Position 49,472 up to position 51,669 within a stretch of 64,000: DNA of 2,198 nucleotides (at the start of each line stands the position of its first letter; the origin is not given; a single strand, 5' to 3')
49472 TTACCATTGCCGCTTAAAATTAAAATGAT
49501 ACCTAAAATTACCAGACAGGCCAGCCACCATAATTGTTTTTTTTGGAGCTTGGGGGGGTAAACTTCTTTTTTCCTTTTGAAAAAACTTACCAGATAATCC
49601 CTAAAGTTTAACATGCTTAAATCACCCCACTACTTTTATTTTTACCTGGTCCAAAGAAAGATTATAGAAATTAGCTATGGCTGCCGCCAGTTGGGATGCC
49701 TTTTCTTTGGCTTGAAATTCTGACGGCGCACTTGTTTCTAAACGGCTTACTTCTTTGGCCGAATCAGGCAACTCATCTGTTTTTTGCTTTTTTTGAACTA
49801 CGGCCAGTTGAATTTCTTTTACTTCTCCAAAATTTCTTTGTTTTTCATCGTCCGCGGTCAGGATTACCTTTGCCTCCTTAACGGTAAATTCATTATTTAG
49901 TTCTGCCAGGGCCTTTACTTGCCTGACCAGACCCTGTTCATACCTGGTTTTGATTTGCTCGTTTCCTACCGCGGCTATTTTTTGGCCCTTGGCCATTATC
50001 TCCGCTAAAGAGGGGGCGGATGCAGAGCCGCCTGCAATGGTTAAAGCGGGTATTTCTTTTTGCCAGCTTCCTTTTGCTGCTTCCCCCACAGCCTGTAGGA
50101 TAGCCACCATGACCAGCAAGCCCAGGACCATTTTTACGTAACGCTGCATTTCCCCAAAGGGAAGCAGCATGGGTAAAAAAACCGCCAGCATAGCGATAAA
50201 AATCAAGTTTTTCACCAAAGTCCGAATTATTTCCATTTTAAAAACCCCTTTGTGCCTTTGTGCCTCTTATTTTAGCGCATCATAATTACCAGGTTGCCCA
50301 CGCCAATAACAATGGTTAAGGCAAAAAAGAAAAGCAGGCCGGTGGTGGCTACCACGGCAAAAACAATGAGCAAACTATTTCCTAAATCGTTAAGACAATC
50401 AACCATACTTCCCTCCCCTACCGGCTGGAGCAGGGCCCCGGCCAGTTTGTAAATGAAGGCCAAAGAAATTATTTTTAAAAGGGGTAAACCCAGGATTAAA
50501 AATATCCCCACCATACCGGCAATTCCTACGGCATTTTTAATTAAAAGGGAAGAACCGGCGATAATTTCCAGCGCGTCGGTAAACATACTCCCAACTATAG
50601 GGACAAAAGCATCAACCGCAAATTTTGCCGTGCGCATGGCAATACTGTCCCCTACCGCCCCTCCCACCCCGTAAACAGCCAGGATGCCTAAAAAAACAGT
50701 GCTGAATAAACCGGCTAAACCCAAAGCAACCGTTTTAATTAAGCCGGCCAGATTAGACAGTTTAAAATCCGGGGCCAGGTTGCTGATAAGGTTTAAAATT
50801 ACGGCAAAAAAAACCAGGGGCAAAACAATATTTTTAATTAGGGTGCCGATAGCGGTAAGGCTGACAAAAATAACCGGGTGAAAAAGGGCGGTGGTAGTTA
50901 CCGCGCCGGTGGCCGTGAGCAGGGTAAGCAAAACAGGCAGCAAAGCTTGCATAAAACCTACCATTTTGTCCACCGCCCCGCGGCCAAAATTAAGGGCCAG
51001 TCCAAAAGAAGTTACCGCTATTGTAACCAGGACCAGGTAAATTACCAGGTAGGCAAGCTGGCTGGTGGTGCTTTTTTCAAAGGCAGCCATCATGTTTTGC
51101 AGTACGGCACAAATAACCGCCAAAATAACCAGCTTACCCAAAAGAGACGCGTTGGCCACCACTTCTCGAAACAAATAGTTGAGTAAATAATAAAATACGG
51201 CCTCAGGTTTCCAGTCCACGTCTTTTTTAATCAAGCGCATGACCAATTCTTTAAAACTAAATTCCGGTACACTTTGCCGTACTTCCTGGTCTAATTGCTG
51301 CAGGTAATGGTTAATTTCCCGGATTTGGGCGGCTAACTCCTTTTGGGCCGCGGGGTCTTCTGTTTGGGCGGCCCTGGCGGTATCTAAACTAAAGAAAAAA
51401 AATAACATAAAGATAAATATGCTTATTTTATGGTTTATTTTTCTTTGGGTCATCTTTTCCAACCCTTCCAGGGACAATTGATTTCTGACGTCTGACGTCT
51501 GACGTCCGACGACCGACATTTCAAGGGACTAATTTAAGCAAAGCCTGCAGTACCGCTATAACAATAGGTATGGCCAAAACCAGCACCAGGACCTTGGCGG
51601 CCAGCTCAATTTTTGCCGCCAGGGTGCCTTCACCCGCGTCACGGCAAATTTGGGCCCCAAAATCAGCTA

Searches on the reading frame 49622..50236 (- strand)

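Call 67: search_protein_families(library=pfam, proteins=[window:49622-50236:-], max_evalue=0.001)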
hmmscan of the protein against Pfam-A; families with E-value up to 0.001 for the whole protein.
window:49622-50236:- (204 aa): 1 family
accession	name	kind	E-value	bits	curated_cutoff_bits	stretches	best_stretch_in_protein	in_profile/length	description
PF09581.16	Spore_III_AF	-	2.6e-33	116.1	28.3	1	12-200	1-184/185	Stage III sporulation protein AF (Spore_III_AF)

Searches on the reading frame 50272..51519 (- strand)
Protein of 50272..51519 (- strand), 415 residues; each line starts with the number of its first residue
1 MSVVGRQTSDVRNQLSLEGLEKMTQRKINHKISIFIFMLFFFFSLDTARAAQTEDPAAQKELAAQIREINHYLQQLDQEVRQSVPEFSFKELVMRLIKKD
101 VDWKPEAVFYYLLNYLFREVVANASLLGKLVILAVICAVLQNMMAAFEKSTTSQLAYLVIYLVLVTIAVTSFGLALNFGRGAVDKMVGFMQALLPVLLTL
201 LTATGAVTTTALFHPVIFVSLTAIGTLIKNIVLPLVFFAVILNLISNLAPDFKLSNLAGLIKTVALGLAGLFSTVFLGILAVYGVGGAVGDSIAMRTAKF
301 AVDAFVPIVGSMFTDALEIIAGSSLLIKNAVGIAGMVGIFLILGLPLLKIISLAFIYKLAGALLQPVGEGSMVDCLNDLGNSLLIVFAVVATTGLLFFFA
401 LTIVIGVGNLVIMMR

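Call 67: search_protein_families(library=pfam, proteins=[window:50272-51519:-], max_evalue=0.001)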
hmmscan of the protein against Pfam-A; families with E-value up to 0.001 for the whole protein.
window:50272-51519:- (415 aa): 1 family
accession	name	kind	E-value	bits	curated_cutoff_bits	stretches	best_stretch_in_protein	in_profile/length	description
PF09546.15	Spore_III_AE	-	2.3e-104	349.5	27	1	87-408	1-321/321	Stage III sporulation protein AE (spore_III_AE)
